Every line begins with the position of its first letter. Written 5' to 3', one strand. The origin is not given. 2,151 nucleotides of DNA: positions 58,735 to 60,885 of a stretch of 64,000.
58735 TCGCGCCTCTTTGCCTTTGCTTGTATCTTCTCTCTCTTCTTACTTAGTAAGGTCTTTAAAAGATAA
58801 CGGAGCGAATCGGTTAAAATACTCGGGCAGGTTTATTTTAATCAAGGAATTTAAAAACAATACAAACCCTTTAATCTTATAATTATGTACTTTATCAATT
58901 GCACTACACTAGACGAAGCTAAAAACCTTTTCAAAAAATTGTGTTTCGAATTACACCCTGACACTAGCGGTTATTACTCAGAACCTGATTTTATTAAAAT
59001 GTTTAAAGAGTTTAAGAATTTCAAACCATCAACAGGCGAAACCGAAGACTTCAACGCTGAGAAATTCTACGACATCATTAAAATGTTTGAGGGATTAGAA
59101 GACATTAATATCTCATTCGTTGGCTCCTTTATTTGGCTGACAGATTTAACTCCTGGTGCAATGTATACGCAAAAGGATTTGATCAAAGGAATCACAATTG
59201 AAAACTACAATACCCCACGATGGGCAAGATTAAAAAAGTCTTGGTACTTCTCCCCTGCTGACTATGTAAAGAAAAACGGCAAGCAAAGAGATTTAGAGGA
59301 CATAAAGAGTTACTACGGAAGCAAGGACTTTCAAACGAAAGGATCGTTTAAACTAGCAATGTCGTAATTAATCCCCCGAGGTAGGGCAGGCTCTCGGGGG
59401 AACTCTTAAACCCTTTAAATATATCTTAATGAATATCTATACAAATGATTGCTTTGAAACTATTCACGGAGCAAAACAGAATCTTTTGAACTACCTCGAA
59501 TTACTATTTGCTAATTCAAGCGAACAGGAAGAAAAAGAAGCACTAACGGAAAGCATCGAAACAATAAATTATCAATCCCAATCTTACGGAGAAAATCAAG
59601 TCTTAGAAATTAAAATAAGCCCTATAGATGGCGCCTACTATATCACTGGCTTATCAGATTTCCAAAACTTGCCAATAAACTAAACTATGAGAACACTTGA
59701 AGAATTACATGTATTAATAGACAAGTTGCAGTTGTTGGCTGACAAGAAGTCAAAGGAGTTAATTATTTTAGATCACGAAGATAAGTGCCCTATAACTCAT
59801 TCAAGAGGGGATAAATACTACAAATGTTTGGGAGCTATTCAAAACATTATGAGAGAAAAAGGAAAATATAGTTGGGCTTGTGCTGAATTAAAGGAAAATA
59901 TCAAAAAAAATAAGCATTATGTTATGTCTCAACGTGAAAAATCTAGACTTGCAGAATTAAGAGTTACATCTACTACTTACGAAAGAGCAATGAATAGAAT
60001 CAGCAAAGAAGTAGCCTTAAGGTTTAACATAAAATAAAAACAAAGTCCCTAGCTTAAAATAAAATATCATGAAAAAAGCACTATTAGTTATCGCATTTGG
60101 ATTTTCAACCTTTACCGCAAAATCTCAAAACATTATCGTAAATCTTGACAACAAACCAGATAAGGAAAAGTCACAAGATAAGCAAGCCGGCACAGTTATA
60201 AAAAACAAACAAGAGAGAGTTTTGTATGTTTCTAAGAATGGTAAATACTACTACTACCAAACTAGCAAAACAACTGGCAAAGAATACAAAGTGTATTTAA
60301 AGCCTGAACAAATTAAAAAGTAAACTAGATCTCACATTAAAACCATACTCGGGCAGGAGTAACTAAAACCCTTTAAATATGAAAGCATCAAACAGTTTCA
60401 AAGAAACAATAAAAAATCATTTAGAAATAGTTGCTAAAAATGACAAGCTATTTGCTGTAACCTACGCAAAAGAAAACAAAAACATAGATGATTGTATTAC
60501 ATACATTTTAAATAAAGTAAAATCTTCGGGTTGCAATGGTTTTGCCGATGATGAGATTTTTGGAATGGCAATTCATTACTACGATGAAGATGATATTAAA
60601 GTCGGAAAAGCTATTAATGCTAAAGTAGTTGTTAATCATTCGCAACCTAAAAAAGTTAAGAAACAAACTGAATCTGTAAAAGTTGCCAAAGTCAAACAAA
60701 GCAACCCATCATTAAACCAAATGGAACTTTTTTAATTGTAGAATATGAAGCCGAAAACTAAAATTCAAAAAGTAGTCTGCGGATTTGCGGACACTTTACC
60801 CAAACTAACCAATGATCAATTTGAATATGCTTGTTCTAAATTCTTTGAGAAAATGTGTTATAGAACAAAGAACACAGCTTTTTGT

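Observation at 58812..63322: Repeated covarying hairpin with GGGCAGG loop followed by an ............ box upstream of early genes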

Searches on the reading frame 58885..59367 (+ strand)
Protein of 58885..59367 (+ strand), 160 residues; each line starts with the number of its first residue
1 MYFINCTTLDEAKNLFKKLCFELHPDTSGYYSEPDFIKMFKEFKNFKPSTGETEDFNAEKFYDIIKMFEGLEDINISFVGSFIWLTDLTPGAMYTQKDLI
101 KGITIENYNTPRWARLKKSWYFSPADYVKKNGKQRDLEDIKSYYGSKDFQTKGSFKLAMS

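Call 9: search_protein_families(library=pfam, proteins=[window:58885-59367:+], max_evalue=0.01)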
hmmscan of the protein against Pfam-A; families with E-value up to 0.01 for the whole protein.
window:58885-59367:+ (160 aa): 0 families

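Call 33: find_homologous_proteins(query=window:58885-59367:+)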
Query window:58885-59367:+ (160 aa): 135 proteins with E <= 0.001 among 206 candidates; the best 120 are listed.
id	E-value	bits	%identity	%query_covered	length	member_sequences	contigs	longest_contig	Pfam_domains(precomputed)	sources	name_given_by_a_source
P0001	2.7e-72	260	96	76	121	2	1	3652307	-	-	-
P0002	2.1e-71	257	71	99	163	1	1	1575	-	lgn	-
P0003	1.2e-69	251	68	99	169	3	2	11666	-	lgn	-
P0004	8.9e-68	245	69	99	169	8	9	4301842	-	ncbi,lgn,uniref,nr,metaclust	ncbi:hypothetical protein [Myroides odoratus]|uniref:J domain-containing protein n=1 Tax=Myroides od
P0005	5.8e-66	239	67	98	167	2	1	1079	-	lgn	-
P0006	3.3e-65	237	66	98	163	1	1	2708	-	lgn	-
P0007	2.4e-62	227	64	99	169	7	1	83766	-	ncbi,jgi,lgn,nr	ncbi:MAG: hypothetical protein LBE34_12485 [Flavobacteriaceae bacterium]|jgi:hypothetical protein|nr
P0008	1.0e-58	216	69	86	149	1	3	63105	-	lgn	-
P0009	6.6e-54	200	57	99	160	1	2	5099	-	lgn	-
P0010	6.6e-54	200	60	98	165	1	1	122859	-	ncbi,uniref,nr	ncbi:hypothetical protein GCM10007103_25840 [Salinimicrobium marinum]|uniref:J domain-containing pro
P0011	1.1e-53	199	57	98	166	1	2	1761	-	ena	-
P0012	1.4e-53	199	58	98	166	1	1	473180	-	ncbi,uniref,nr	ncbi:hypothetical protein [Wenyingzhuangia sp. 2_MG-2023]|uniref:hypothetical protein n=1 Tax=Wenyin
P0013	1.6e-53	199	61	94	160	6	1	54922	-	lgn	-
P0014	1.3e-52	196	58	97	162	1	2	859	-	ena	-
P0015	1.4e-52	196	59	95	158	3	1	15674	-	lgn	-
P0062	1.2e-47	180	54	99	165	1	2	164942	-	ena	-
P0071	2.8e-46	175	53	95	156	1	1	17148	-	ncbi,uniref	ncbi:hypothetical protein V3471_14695 [Flavobacterium oreochromis]|uniref:hypothetical protein n=1 T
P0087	7.6e-45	170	54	98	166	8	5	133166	-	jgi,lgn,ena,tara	jgi:hypothetical protein|tara:strand:+ start:2380 stop:2880 length:501 start_codon:yes stop_codon:ye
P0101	2.1e-42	163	53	98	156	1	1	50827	-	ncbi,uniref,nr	ncbi:hypothetical protein J2810_004567 [Chryseobacterium rhizosphaerae]|uniref:hypothetical protein 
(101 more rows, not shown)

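Call 34: find_encoding_contigs(protein=P0004, flank=4000, max_places=3)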
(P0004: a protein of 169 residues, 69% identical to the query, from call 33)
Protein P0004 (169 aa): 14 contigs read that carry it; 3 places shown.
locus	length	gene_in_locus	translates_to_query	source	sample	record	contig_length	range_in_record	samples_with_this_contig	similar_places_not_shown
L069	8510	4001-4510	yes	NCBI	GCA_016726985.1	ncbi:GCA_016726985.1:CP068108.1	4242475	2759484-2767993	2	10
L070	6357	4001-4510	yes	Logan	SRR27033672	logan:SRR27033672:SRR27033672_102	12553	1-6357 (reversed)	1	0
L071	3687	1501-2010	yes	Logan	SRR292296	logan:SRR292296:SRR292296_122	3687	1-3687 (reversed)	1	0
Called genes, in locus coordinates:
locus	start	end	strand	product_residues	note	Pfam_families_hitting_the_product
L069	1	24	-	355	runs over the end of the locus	-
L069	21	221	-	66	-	-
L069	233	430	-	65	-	-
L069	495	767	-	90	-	PF11195:Tad2-like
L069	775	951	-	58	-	-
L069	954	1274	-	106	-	-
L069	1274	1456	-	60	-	-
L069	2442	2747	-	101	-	-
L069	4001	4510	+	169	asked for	-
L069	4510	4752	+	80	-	-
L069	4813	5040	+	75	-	-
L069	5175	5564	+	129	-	-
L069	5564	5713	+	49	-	-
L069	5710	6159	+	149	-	-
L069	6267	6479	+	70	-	PF13560:HTH_31 (faint), PF01381:HTH_3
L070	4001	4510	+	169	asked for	-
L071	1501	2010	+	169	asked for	-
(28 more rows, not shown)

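Call 35: find_encoding_contigs(protein=P0007, flank=4000, max_places=2)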
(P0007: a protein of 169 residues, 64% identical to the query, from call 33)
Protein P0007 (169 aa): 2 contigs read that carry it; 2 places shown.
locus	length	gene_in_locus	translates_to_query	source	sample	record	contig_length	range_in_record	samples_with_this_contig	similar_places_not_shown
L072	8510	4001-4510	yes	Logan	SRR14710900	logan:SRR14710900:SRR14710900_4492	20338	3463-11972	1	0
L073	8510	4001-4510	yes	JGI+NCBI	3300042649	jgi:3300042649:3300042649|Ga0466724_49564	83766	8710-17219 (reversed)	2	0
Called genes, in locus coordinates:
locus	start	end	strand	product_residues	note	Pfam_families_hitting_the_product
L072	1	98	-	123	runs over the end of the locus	-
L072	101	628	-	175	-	-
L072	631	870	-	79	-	-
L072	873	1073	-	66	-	-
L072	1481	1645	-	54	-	-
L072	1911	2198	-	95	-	-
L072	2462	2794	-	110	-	-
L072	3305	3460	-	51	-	-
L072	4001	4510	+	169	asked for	-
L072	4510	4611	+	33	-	-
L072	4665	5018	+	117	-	PF14058:PcfK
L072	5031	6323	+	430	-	PF14284:PcfJ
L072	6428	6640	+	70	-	PF01381:HTH_3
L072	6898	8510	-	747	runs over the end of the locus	PF13583:Reprolysin_4, PF13688:Reprolysin_5, PF13574:Reprolysin_2, PF13582:Reprolysin_3, PF18962:Por_Secre_tail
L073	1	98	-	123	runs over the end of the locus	-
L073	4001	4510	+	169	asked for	-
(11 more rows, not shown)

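Call 36: find_encoding_contigs(protein=P0008, flank=4000, max_places=2)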
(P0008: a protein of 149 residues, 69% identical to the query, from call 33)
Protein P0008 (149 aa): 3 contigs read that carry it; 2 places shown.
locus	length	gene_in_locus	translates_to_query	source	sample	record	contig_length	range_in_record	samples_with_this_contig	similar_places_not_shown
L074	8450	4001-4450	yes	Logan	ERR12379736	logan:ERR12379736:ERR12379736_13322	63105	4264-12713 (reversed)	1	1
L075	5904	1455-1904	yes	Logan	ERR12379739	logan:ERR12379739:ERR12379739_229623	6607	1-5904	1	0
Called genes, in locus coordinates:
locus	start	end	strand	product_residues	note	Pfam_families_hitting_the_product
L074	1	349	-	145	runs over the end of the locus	-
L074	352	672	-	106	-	-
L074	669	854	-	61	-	-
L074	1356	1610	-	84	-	-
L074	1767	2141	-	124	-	-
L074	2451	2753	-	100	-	-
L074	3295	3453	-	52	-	-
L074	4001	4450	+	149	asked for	-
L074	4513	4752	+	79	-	-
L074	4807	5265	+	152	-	PF04002:RadC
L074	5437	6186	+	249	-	-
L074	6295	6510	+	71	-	PF13560:HTH_31 (faint), PF01381:HTH_3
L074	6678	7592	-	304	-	PF01370:Epimerase (faint), PF05368:NmrA, PF13460:NAD_binding_10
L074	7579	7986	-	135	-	-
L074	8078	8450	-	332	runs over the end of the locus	PF19783:DUF6268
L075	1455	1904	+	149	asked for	-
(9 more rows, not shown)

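Call 37: find_encoding_contigs(protein=P0010, flank=4000, max_places=2)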
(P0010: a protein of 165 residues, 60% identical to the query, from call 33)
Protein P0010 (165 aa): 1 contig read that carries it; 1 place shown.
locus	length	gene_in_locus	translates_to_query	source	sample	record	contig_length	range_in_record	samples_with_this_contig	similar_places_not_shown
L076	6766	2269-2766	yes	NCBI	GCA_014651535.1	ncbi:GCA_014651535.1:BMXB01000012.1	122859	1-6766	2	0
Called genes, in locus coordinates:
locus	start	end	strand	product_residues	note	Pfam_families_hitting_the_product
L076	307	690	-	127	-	-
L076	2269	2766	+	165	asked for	-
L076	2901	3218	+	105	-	-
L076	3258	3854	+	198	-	PF00239:Resolvase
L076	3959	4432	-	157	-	-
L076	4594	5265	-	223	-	-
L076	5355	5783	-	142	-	-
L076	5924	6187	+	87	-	-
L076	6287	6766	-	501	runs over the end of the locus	PF13102:Phage_int_SAM_5, PF00589:Phage_integrase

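Call 41: find_encoding_contigs(protein=P0012, flank=4000, max_places=1)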
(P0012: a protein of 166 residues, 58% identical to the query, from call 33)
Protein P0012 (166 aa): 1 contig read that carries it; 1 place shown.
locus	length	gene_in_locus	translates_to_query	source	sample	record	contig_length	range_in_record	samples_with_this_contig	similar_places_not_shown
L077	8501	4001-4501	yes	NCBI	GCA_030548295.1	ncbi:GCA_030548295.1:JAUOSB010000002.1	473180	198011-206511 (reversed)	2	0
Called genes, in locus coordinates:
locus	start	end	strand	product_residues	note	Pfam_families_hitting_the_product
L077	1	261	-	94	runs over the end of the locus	-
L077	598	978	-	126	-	-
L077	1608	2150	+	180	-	-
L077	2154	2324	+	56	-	-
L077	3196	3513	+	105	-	-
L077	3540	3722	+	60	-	-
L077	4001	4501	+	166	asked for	-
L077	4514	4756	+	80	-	-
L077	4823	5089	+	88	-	-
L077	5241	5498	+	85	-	-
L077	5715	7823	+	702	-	PF05175:MTS (faint)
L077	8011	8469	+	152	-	-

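Call 42: find_encoding_contigs(protein=P0013, flank=4000, max_places=1)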
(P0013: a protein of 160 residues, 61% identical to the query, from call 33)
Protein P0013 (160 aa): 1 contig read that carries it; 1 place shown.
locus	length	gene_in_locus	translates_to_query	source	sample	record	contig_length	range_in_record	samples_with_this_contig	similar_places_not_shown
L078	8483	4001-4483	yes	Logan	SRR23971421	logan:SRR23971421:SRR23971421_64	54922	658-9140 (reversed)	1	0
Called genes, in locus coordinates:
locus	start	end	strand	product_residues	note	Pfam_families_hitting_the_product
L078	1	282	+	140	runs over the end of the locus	-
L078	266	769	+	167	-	PF00355:Rieske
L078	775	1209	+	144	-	-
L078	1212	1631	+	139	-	-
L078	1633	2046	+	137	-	-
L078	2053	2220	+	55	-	-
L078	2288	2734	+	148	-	-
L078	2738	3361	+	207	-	-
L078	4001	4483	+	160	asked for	-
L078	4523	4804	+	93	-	-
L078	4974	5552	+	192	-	-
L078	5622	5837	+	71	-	-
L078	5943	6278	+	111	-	-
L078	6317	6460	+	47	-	-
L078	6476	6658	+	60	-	-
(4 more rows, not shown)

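Call 43: find_encoding_contigs(protein=P0101, flank=4000, max_places=1)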
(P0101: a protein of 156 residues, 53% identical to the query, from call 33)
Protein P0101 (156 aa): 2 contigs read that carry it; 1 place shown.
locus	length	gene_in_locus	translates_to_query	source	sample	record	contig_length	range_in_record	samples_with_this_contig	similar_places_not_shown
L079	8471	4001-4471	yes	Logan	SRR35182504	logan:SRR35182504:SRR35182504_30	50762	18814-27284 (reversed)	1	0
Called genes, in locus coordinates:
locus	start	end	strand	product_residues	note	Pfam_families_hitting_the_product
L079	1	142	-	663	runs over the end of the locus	PF12705:PDDEXK_1, PF12846:AAA_10 (faint), PF17854:FtsK_alpha (weak), PF01580:FtsK_SpoIIIE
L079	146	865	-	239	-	-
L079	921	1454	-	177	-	-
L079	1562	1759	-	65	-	-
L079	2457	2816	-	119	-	PF01381:HTH_3 (weak), PF13443:HTH_26 (faint)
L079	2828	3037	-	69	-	-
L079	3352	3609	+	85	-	-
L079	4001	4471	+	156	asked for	-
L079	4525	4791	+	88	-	-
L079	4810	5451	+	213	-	PF12083:DUF3560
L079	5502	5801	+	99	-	-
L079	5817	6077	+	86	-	-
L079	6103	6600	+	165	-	-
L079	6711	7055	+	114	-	-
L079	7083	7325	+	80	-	-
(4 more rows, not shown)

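Call 44: find_encoding_contigs(protein=P0062, flank=4000, max_places=1)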
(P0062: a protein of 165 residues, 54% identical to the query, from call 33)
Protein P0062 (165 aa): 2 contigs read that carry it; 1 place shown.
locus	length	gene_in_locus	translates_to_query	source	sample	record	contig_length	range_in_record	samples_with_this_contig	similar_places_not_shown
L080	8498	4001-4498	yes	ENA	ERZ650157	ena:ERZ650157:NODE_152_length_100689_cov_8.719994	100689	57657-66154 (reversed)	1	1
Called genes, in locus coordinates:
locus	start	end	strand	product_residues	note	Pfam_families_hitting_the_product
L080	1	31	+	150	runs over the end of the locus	PF13541:ChlI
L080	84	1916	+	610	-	PF00239:Resolvase, PF07508:Recombinase, PF13408:Zn_ribbon_recom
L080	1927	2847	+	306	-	-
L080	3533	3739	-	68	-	-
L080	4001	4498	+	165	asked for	-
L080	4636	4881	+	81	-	-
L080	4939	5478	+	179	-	PF00589:Phage_integrase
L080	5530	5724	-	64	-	-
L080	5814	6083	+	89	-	-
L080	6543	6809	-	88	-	-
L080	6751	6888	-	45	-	-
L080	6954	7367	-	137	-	-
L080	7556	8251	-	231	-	PF04542:Sigma70_r2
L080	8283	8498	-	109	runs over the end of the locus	PF08284:RVP_2, PF13650:Asp_protease_2 (weak), PF13975:gag-asp_proteas (weak)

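Call 45: find_encoding_contigs(protein=P0087, flank=4000, max_places=2)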
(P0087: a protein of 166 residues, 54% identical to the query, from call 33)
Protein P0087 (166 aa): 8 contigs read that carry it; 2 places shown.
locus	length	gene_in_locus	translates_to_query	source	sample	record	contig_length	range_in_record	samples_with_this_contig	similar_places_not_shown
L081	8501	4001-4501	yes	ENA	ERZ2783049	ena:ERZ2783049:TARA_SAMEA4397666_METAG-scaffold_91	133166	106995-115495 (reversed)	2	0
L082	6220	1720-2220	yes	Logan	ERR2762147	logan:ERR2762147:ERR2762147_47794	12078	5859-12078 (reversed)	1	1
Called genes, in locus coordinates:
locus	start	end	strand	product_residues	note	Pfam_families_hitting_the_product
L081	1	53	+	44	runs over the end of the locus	-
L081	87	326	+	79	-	-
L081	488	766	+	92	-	-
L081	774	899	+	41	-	-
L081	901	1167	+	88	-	-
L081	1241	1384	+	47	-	-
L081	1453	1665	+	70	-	-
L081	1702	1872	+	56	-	-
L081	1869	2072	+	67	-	-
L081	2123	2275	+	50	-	-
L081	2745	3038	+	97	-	-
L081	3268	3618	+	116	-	-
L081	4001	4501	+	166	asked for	-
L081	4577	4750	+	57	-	-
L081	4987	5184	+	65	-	-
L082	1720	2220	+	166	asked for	-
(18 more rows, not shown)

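Call 46: find_encoding_contigs(protein=P0071, flank=4000, max_places=1)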
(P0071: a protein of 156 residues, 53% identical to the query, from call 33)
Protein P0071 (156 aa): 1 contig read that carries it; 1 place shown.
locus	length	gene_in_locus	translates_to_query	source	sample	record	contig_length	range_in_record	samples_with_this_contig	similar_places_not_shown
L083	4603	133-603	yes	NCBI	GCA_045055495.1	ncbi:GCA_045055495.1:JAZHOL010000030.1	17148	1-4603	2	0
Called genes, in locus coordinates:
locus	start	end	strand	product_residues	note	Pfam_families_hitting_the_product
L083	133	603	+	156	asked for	-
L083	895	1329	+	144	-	PF04002:RadC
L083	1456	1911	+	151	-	-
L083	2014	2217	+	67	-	-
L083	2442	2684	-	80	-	-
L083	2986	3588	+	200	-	-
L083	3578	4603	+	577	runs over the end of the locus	PF18976:DUF5712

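Call 69: find_related_loci(query=A1, collection=metagenome_contigs, flank=3500)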
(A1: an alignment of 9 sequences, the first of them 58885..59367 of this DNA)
Query A1 (160 aa) in metagenome_contigs; peptide patterns used: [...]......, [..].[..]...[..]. (x = any residue, [..] = any of these).
599 stretches matched a pattern (row limit reached: there are more); 4 encode a relative of the query (tblastn E <= 1e-3); 4 distinct loci.
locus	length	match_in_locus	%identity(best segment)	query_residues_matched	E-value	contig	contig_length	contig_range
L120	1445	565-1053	52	2-160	8e-55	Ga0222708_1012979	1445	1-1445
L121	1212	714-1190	46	2-157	6e-45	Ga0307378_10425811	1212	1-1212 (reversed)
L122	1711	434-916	45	2-158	2e-43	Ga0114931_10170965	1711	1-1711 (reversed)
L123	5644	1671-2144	48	2-158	5e-41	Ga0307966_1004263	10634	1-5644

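Call 70: find_encoding_contigs(protein=P0003, flank=4000, max_places=2)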
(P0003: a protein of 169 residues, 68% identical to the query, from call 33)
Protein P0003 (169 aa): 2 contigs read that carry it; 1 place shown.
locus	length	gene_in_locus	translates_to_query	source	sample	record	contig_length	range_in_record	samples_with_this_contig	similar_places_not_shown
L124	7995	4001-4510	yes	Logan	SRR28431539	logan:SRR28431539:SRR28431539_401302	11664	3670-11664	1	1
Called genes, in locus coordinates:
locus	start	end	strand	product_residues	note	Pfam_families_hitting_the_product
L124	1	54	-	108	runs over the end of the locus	PF12844:HTH_19, PF13560:HTH_31 (weak), PF01381:HTH_3, PF13443:HTH_26 (weak)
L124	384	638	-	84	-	PF00166:Cpn10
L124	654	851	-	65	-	-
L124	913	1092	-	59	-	-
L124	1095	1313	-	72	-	-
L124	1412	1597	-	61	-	-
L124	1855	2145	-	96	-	-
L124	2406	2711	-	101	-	-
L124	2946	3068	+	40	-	-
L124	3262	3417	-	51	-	-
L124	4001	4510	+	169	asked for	-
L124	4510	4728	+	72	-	-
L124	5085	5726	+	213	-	PF12083:DUF3560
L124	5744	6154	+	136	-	PF14058:PcfK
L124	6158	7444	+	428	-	PF14284:PcfJ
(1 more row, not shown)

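Call 71: find_encoding_contigs(protein=P0009, flank=4000, max_places=2)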
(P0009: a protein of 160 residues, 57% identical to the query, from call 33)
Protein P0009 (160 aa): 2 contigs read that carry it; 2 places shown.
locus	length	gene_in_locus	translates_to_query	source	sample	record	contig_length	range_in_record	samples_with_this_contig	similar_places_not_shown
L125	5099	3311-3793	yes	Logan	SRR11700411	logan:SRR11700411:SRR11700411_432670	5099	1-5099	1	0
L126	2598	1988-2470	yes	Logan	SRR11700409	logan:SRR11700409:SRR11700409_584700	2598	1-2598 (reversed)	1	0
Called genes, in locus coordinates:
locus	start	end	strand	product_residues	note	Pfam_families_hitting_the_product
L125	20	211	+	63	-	-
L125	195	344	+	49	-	-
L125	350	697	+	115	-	-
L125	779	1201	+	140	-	PF03013:Pyr_excise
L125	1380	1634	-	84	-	-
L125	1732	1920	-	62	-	-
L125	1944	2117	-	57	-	-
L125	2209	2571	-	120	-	-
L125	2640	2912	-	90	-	-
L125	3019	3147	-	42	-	-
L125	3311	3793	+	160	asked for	-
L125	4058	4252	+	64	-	-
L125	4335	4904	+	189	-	-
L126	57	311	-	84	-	-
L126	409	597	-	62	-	-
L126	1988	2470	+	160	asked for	-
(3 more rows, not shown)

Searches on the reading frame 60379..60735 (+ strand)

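Call 9: search_protein_families(library=pfam, proteins=[window:60379-60735:+], max_evalue=0.01)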
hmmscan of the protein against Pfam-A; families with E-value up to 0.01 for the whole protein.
window:60379-60735:+ (118 aa): 1 family
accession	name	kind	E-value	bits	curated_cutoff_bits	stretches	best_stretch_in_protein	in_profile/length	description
PF14058.11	PcfK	-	1.9e-35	122.4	27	1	4-101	3-104/139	PcfK-like protein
